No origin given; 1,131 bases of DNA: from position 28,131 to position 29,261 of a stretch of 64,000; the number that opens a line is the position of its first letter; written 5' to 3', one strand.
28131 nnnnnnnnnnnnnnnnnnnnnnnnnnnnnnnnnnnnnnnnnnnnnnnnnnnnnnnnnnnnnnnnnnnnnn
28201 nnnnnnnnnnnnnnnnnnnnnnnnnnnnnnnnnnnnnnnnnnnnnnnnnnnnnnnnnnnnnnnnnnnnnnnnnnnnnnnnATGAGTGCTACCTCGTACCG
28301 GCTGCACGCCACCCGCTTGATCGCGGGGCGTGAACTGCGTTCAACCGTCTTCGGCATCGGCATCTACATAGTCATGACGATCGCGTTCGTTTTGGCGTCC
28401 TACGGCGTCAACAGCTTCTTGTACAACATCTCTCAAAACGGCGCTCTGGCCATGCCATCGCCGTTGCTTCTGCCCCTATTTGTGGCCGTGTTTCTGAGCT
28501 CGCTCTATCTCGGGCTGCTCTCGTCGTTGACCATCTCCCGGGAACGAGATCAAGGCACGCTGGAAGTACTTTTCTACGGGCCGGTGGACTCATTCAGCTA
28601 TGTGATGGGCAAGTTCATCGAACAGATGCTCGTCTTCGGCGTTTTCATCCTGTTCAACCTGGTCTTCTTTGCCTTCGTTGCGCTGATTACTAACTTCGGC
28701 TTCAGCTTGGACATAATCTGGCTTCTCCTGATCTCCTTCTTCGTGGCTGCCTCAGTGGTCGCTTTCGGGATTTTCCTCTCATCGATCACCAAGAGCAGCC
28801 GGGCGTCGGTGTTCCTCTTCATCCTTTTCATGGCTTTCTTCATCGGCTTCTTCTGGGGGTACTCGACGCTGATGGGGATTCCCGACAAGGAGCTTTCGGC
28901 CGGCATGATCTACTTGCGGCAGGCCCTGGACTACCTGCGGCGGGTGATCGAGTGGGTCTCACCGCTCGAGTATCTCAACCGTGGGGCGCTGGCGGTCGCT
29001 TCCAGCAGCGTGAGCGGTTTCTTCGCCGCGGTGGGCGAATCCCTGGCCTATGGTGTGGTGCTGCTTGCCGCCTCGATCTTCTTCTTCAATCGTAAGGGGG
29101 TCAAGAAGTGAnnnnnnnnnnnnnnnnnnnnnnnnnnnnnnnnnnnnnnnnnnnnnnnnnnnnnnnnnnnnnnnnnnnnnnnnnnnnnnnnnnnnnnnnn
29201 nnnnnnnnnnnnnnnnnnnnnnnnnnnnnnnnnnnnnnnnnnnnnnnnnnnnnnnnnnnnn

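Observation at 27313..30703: Lower-GC ABC-2 exporter operon whose third gene is an unrecognisable 531-aa bitopic Lys/Glu/Tyr-rich protein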

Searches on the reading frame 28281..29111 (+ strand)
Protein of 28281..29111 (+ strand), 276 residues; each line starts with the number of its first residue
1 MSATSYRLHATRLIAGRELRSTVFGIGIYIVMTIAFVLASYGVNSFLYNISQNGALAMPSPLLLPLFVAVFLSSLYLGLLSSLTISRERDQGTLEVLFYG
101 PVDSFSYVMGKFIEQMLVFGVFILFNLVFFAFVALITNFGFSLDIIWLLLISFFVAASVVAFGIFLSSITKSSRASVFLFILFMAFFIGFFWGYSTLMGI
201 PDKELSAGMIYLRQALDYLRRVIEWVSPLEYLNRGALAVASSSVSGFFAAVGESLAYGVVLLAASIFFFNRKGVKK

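Call 3: search_protein_families(library=pfam, proteins=[window:28281-29111:+], max_evalue=1)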
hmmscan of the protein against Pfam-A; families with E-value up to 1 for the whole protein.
window:28281-29111:+ (276 aa): 4 families
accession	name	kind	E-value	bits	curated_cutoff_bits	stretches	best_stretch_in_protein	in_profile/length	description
PF12679.13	ABC2_membrane_2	-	1.2e-14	54.7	27.2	1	30-273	22-282/283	ABC-2 family transporter protein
PF12698.13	ABC2_membrane_3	-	8.1e-08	32.2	31.6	1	63-202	164-296/347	ABC-2 family transporter protein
PF01061.29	ABC2_membrane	-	1.8e-05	24.8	26.9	1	22-197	21-186/211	ABC-2 type transporter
PF12730.13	ABC2_membrane_4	-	1.9e-05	25.2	27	1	29-183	16-175/179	ABC-2 family transporter protein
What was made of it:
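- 28281..29111 (+): ABC-2 permease (276 aa, six hydrophobic segments, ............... motif), NosY-like subfamily. It overlaps the ATPase stop by 4 nt. PF12679 E 1e-14 (call 3).
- On ABC-2 / type V ABC transporter (ATPase + permease): PF12679 at 54.7 bits (cut-off 27.2), and PF12698 (call 3).
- Checked: Permease: PF12679 ABC2_membrane_2, E 1e-14 (call 3).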

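Call 4: search_protein_families(library=ncbifam, proteins=[window:28281-29111:+], max_evalue=1)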
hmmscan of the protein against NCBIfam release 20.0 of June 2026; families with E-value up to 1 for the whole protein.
window:28281-29111:+ (276 aa): 4 families
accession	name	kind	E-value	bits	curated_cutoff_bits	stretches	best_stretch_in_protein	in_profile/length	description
TIGR03518.1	ABC_perm_GldF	equivalog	1.7e-06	28.2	288.5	1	18-200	8-188/240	gliding motility-associated ABC transporter permease subunit GldF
NF033858.1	ABC2_perm_RbbA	equivalog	1.9e-06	26.1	1050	1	46-183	703-831/909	ribosome-associated ATPase/putative transporter RbbA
NF038293.1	permease_SagH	equivalog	6.5e-05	21.9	450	1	75-190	190-305/370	SagH family ABC transporter permease subunit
NF041647.1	ABC_perm_CPBP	equivalog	0.058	12.1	435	1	88-170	216-303/636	ABC transporter permease subunit/CPBP intramembrane protease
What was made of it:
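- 28281..29111 (+): TIGR03518 GldF scores 28 bits against a cut-off of 288 (call 4).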

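Call 48: search_protein_families(library=padloc, proteins=[window:28281-29111:+], max_evalue=0.01)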
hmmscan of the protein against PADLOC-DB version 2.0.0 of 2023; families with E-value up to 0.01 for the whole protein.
window:28281-29111:+ (276 aa): 0 families

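Call 51: search_solved_structures(query=window:28281-29111:+, max_evalue=10)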
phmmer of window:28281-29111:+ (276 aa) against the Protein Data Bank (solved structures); distinct sequences matched with E-value up to 10: 1.
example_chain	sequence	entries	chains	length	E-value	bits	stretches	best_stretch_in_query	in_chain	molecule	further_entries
7wld_S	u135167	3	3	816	0.48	13.1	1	55-104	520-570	GPI transamidase component PIG-S | GPI transamidase component PIG-S,GFP-like fluorescent chromoprotein cFP484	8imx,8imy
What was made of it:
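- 28281..29111 (+): No PDB sequence relative (call 51).
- Closest known: NosD-NosF-NosY. Different: The permease has no sequence match to solved NosY (call 51).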

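Call 63: find_homologous_proteins(query=window:28281-29111:+, max_evalue=0.001)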
Query window:28281-29111:+ (276 aa): 112 proteins with E <= 0.001 among 8000 candidates.
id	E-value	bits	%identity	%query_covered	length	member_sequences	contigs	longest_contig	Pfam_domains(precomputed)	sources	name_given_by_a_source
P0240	6.4e-164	562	100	100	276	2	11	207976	PF12679.14,PF01061.30,PF12730.14,PF12698.14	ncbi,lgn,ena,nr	ncbi:MAG TPA: ABC transporter permease subunit [Firmicutes bacterium]|nr:ABC transporter permease su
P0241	7.1e-120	417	73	100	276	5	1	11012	PF12679.14,PF12730.14,PF12698.14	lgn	-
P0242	3.5e-119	415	73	100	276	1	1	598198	PF12679.14,PF12730.14,PF12698.14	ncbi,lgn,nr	ncbi:MAG: ABC transporter permease subunit [Limnochordales bacterium]|nr:ABC transporter permease su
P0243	5.8e-118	411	72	100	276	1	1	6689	PF12679.14,PF12730.14,PF12698.14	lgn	-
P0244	8.6e-106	371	66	100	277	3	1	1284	PF12679.14,PF12730.14,PF12698.14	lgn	-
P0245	1.9e-73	265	48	100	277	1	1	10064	PF12679.14,PF12730.14,PF12698.14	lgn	-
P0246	2.7e-73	265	49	100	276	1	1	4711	PF12679.14,PF12698.14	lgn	-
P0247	2.1e-71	258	47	99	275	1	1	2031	PF12679.14,PF12698.14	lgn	-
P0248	3.9e-71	258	49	99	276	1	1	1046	PF12679.14,PF12698.14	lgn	-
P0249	2.9e-70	255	47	100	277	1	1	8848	PF12679.14,PF12730.14,PF12698.14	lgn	-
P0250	2.0e-69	252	46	100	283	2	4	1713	PF12679.14,PF12730.14,PF12698.14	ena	-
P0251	4.4e-69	251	47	99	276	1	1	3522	PF12679.14,PF12698.14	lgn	-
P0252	5.6e-69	251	46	99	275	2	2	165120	PF12679.14,PF01061.30,PF12698.14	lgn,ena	-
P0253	1.0e-68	250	49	99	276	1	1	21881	PF12679.14,PF12698.14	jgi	jgi:ABC-type transport system involved in multi-copper enzyme maturation permease subunit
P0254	3.9e-68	248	45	99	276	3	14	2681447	PF12679.14,PF12698.14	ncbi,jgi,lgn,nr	ncbi:MAG TPA: ABC transporter permease subunit [Firmicutes bacterium]|jgi:ABC-type transport system 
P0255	7.8e-68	247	47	99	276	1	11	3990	PF12679.14,PF12730.14,PF12698.14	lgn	-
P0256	1.7e-67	246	45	100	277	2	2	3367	PF12679.14,PF12698.14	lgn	-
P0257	4.6e-67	244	46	99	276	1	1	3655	PF12679.14,PF12698.14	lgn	-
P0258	1.2e-66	243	47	99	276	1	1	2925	PF12679.14,PF12698.14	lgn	-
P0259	2.2e-66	242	47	98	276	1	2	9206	PF12679.14,PF12698.14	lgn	-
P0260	4.2e-66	241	43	99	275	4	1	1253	PF12679.14,PF12698.14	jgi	-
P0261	8.5e-66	240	44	99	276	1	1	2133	PF12679.14,PF12730.14,PF12698.14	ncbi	-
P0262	1.9e-65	239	45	100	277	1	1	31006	PF12679.14,PF01061.30,PF12730.14,PF12698.14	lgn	-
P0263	6.3e-65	237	44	100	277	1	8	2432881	PF12679.14,PF12698.14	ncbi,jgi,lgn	ncbi:MAG: ABC transporter permease [Limnochordia bacterium]|jgi:ABC-type transport system involved i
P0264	1.7e-64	236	45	100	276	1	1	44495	PF12679.14,PF01061.30,PF12698.14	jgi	-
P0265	3.9e-64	235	45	99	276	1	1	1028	PF12679.14,PF12698.14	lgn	-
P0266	8.0e-64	234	44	99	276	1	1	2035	PF12679.14,PF01061.30,PF12730.14,PF12698.14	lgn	-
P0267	9.3e-64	233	45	99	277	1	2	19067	PF12679.14,PF01061.30,PF12698.14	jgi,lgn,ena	-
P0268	1.5e-63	233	45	99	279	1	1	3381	PF12679.14,PF12698.14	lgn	-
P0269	9.0e-63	230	44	99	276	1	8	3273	PF12679.14,PF12698.14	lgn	-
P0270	9.1e-63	230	43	100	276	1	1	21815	PF12679.14,PF01061.30,PF12698.14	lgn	-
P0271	1.4e-62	230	43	100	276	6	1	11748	PF12679.14,PF01061.30,PF12698.14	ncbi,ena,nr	ncbi:MAG: ABC transporter permease subunit [Firmicutes bacterium]|nr:ABC transporter permease subuni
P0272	5.8e-62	228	44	99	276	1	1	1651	PF12679.14,PF12698.14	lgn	-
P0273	2.5e-61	225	43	100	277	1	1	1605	PF12679.14,PF01061.30,PF12698.14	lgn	-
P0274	4.3e-61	225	44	100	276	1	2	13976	PF12679.14,PF01061.30,PF12730.14,PF12698.14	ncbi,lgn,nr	ncbi:MAG: ABC transporter permease subunit [Firmicutes bacterium]|nr:ABC transporter permease subuni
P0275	8.5e-61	224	43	99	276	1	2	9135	PF12679.14,PF12730.14,PF12698.14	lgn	-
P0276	9.0e-61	224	44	100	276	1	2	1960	PF12679.14,PF01061.30,PF12698.14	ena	-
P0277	1.0e-60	223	42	100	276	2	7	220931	PF12679.14,PF01061.30,PF12730.14,PF12698.14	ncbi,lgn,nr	ncbi:MAG TPA: ABC transporter permease subunit [Firmicutes bacterium]|nr:ABC transporter permease su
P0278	1.1e-60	223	42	100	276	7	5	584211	PF12679.14,PF01061.30,PF12730.14,PF12698.14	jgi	jgi:ABC-type transport system involved in multi-copper enzyme maturation permease subunit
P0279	1.3e-60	223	41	100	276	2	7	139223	PF12679.14,PF01061.30,PF12730.14,PF12698.14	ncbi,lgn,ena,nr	ncbi:MAG: ABC transporter permease subunit [Firmicutes bacterium]|nr:ABC transporter permease subuni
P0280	1.3e-60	223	44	99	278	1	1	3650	PF12679.14,PF12730.14,PF12698.14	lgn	-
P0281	1.3e-60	223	44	99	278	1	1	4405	PF12679.14,PF12698.14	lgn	-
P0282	2.4e-60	222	43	100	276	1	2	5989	PF12679.14,PF01061.30,PF12730.14,PF12698.14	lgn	-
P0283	2.4e-60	222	43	100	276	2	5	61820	PF12679.14,PF01061.30,PF12698.14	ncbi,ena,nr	ncbi:MAG: ABC transporter permease subunit [Firmicutes bacterium]|nr:ABC transporter permease subuni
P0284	3.6e-60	222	43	100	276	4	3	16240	PF12679.14,PF12730.14,PF12698.14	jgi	jgi:ABC-type transport system involved in multi-copper enzyme maturation permease subunit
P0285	4.2e-60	221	43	100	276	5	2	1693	PF12679.14,PF01061.30,PF12730.14,PF12698.14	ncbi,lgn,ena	-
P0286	7.9e-60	221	42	99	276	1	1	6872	PF13346.13,PF12679.14,PF12730.14,PF12698.14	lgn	-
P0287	8.3e-60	220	43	100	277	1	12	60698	PF13346.13,PF12679.14,PF12730.14,PF12698.14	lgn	-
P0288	9.9e-60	220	42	100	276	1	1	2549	PF12679.14,PF01061.30,PF12730.14,PF12698.14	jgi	jgi:ABC-type transport system involved in multi-copper enzyme maturation permease subunit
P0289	1.8e-59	219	42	100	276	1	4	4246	PF12679.14,PF01061.30,PF12730.14,PF12698.14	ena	-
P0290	1.9e-59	219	42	100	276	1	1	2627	PF12679.14,PF01061.30,PF12730.14,PF12698.14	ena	-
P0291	2.1e-59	219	41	98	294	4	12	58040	PF12679.14,PF12730.14,PF12698.14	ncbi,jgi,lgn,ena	-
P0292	4.5e-59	218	41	100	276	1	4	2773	PF12679.14,PF01061.30,PF12730.14,PF12698.14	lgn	-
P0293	5.9e-59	218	42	99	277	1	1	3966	PF12679.14,PF01061.30,PF12730.14,PF12698.14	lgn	-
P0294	8.8e-59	217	42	100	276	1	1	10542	PF12679.14,PF01061.30,PF12730.14,PF12698.14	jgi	jgi:ABC-type transport system involved in multi-copper enzyme maturation permease subunit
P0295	2.2e-58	216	40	100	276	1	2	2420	PF13346.13,PF12679.14,PF01061.30,PF12730.14,PF12698.14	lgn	-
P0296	7.9e-58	214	42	99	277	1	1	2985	PF12679.14,PF12730.14,PF12698.14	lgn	-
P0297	1.8e-57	213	40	100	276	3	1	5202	PF12679.14,PF01061.30,PF12698.14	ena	-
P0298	4.7e-57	211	41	99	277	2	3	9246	PF12679.14,PF12730.14,PF12698.14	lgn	-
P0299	1.9e-56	209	42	100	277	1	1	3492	PF12679.14,PF12698.14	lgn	-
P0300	3.4e-56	209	40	98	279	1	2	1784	PF12679.14,PF12698.14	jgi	jgi:ABC-type transport system involved in multi-copper enzyme maturation permease subunit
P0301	1.2e-53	200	39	98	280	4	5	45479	PF12679.14,PF12730.14,PF12698.14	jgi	-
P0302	8.1e-53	198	40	99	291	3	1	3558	PF12679.14,PF12730.14,PF12698.14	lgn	-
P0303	3.9e-52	195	40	98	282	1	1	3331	PF12679.14,PF12698.14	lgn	-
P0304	2.7e-51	193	39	98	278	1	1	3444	PF12679.14,PF01061.30,PF12730.14,PF12698.14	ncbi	-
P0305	3.0e-51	192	39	98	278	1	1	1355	PF12679.14,PF01061.30,PF12730.14,PF12698.14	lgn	-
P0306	3.7e-51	192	38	98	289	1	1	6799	PF12679.14,PF01061.30,PF12730.14,PF12698.14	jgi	-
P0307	8.6e-51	191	39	98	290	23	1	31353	PF12679.14,PF12698.14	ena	-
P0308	1.8e-50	190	39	98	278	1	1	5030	PF12679.14,PF01061.30,PF12730.14,PF12698.14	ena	-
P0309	2.1e-50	190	38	98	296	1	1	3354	PF12679.14,PF01061.30,PF12698.14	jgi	-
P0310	2.4e-50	189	39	98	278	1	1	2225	PF12679.14,PF01061.30,PF12730.14,PF12698.14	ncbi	-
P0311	4.8e-50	189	40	98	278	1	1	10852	PF12679.14,PF01061.30,PF12730.14,PF12698.14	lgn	-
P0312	4.9e-50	188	46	82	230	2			PF12679.14,PF12730.14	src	-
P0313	1.8e-49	187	38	98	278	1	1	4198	PF12679.14,PF01061.30,PF12730.14,PF12698.14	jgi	-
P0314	4.5e-49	185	37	97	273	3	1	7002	PF12679.14,PF01061.30,PF12698.14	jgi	-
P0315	1.8e-48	183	38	98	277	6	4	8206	PF12679.14,PF12698.14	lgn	-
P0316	5.1e-48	182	42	99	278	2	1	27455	PF13346.13,PF12679.14,PF12730.14,PF12698.14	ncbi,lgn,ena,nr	ncbi:MAG TPA: ABC transporter permease subunit [Firmicutes bacterium]|nr:ABC transporter permease su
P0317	3.3e-47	179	37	97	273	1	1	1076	PF12679.14,PF12698.14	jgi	-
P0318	1.0e-46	178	36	97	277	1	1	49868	PF12679.14,PF01061.30,PF12730.14,PF12698.14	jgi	-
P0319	1.3e-46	177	37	98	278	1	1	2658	PF12679.14,PF12698.14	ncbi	-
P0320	1.6e-46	177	39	98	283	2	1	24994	PF12679.14,PF12698.14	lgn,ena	-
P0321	2.1e-46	177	35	98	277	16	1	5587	PF12679.14,PF01061.30,PF12698.14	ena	-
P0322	5.4e-46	175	40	88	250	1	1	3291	PF12679.14,PF01061.30,PF12698.14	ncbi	-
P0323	6.6e-46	175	35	100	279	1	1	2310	PF12679.14,PF12698.14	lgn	-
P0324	1.1e-45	174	35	97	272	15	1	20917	PF12679.14,PF12698.14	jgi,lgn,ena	-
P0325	3.7e-45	172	35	96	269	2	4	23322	PF12679.14,PF12698.14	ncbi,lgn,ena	-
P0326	1.1e-44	171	36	98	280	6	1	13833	PF12679.14,PF01061.30,PF12698.14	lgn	-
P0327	1.5e-44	171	34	97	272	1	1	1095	PF12679.14,PF12698.14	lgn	-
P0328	4.4e-44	169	35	97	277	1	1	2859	PF13346.13,PF12679.14,PF01061.30,PF12730.14,PF12698.14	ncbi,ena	-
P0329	3.4e-43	166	40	99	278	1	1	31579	PF13346.13,PF12679.14,PF12730.14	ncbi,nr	ncbi:MAG TPA: ABC transporter permease subunit [Firmicutes bacterium]|nr:ABC transporter permease su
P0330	4.4e-43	166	36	97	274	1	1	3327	PF12679.14,PF12698.14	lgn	-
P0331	5.1e-43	165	35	97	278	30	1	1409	PF12679.14,PF01061.30,PF12698.14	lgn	-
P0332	1.4e-41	161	36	98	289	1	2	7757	PF12679.14,PF12730.14,PF12698.14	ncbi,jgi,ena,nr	ncbi:MAG: ABC transporter permease subunit [Anaerolineae bacterium]|nr:ABC transporter permease subu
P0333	2.3e-41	160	34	97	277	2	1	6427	PF12679.14,PF12698.14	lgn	-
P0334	4.5e-40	156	34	97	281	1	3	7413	PF12679.14,PF12698.14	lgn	-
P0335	3.9e-39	153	34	98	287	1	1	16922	PF12679.14,PF12730.14,PF12698.14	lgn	-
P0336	5.0e-39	152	34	98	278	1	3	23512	PF13346.13,PF12679.14,PF12730.14,PF12698.14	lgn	-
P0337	5.4e-39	152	38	99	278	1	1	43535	PF12679.14,PF12698.14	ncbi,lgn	ncbi:MAG: ABC transporter permease subunit [Bacillota bacterium]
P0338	1.9e-38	150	33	94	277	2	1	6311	PF12679.14,PF12698.14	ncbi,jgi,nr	ncbi:MAG: ABC transporter permease subunit [Deltaproteobacteria bacterium]|nr:ABC transporter permea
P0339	4.6e-38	149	40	73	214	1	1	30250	PF13346.13,PF12679.14,PF01061.30,PF12730.14,PF12698.14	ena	-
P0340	1.2e-34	138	30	99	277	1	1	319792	PF12679.14,PF12730.14,PF12698.14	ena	-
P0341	1.5e-34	138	33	92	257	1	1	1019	PF13346.13,PF12679.14,PF12730.14,PF12698.14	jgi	jgi:ABC-type transport system involved in multi-copper enzyme maturation permease subunit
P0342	1.5e-34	138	32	98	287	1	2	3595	PF12679.14,PF12698.14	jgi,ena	-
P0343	3.7e-33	133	36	96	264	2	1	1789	PF12679.14,PF01061.30,PF12698.14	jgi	jgi:ABC-type transport system involved in multi-copper enzyme maturation permease subunit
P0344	3.2e-32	130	40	63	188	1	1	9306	PF12679.14,PF01061.30,PF12730.14,PF12698.14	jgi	-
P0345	1.1e-29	122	44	50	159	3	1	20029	PF12679.14,PF12730.14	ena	-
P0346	2.2e-29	121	35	52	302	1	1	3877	PF12679.14,PF12698.14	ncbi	ncbi:MAG: ABC transporter permease subunit [Ardenticatenaceae bacterium]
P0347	4.1e-29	120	34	96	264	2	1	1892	PF12679.14,PF01061.30,PF12730.14,PF12698.14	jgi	jgi:ABC-type transport system involved in multi-copper enzyme maturation permease subunit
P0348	8.8e-29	119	31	98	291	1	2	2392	PF12679.14,PF01061.30,PF12698.14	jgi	jgi:ABC-type transport system involved in multi-copper enzyme maturation permease subunit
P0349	1.2e-21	95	34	77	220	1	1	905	PF12679.14,PF01061.30,PF12698.14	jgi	-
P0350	3.1e-20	91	32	76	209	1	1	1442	PF12679.14,PF01061.30,PF12730.14,PF12698.14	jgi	jgi:ABC-type transport system involved in multi-copper enzyme maturation permease subunit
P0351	3.8e-19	87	31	73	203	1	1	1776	PF12679.14,PF01061.30,PF12730.14,PF12698.14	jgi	jgi:ABC-type transport system involved in multi-copper enzyme maturation permease subunit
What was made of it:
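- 28281..29111 (+): 112 homologues, named NosY-type by sources (call 63).
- The permease falls in the NosY/GldF Pfam family PF12679, and several sources name its homologues 'multi-copper enzyme maturation permease' (calls 3, 63).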

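Call 64: find_encoding_contigs(protein=P0340, flank=4000, max_places=1)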
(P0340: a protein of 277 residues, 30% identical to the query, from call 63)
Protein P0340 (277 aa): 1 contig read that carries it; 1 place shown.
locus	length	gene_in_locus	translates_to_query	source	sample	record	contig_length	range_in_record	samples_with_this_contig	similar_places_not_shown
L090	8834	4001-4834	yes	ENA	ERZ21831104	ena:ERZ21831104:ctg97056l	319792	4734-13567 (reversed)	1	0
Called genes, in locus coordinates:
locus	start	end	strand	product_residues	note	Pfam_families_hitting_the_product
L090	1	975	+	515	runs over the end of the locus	PF01266:DAO, PF01494:FAD_binding_3 (faint)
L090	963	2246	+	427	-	PF00890:FAD_binding_2, PF01266:DAO (faint)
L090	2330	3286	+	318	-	PF00005:ABC_tran, PF13304:AAA_21 (weak)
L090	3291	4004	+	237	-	PF13620:CarboxypepD_reg (weak)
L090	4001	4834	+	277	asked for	PF12679:ABC2_membrane_2, PF12730:ABC2_membrane_4 (weak), PF12698:ABC2_membrane_3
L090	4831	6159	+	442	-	-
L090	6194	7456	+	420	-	PF00107:ADH_zinc_N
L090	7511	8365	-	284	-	PF01116:F_bP_aldolase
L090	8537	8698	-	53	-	-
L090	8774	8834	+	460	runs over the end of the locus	PF00890:FAD_binding_2 (faint), PF01134:GIDA (faint), PF03486:HI0933_like (faint), PF07992:Pyr_redox_2, PF12831:FAD_oxidored, PF13738:Pyr_redox_3 (weak), PF00070:Pyr_redox (weak), PF02852:Pyr_redox_dim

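Call 65: find_encoding_contigs(protein=P0338, flank=4000, max_places=1)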
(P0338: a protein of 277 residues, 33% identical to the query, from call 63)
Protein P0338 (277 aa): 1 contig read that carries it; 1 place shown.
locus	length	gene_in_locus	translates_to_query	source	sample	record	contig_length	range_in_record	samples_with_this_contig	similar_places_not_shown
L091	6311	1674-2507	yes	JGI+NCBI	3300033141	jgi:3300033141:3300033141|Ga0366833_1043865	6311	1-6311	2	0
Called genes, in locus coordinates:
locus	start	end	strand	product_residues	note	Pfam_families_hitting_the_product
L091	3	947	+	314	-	?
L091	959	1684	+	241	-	PF13620:CarboxypepD_reg (weak)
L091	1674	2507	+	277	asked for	PF12679:ABC2_membrane_2, PF12698:ABC2_membrane_3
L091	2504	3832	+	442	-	-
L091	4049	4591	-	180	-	PF00085:Thioredoxin, PF13098:Thioredoxin_2 (weak), PF26551:DUF8180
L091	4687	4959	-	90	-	PF00166:Cpn10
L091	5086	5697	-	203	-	PF27374:AF_2141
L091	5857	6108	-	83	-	PF00462:Glutaredoxin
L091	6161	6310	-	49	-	?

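Call 66: find_encoding_contigs(protein=P0324, flank=4000, max_places=1)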
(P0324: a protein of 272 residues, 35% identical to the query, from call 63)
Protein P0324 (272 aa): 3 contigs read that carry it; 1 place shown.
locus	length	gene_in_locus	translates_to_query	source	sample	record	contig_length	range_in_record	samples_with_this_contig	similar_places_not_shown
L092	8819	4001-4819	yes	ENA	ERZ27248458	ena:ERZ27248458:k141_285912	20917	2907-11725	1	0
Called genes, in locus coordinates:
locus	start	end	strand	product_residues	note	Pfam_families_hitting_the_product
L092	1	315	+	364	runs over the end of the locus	PF01658:Inos-1-P_synth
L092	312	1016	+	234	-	PF00483:NTP_transferase (faint), PF01128:IspD (weak), PF12804:NTP_transf_3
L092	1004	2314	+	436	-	PF01066:CDP-OH_P_transf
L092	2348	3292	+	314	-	PF00005:ABC_tran, PF13304:AAA_21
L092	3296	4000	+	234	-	PF13620:CarboxypepD_reg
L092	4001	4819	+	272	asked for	PF12679:ABC2_membrane_2, PF12698:ABC2_membrane_3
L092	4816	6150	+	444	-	-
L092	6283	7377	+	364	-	PF01791:DeoC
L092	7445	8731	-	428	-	PF01964:ThiC_Rad_SAM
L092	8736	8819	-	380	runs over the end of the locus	PF00465:Fe-ADH, PF13685:Fe-ADH_2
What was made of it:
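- The three most distant detectable permease homologues that have context (30-35% identity) are each followed by a 442-444-aa protein with no Pfam hit (calls 63-66).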
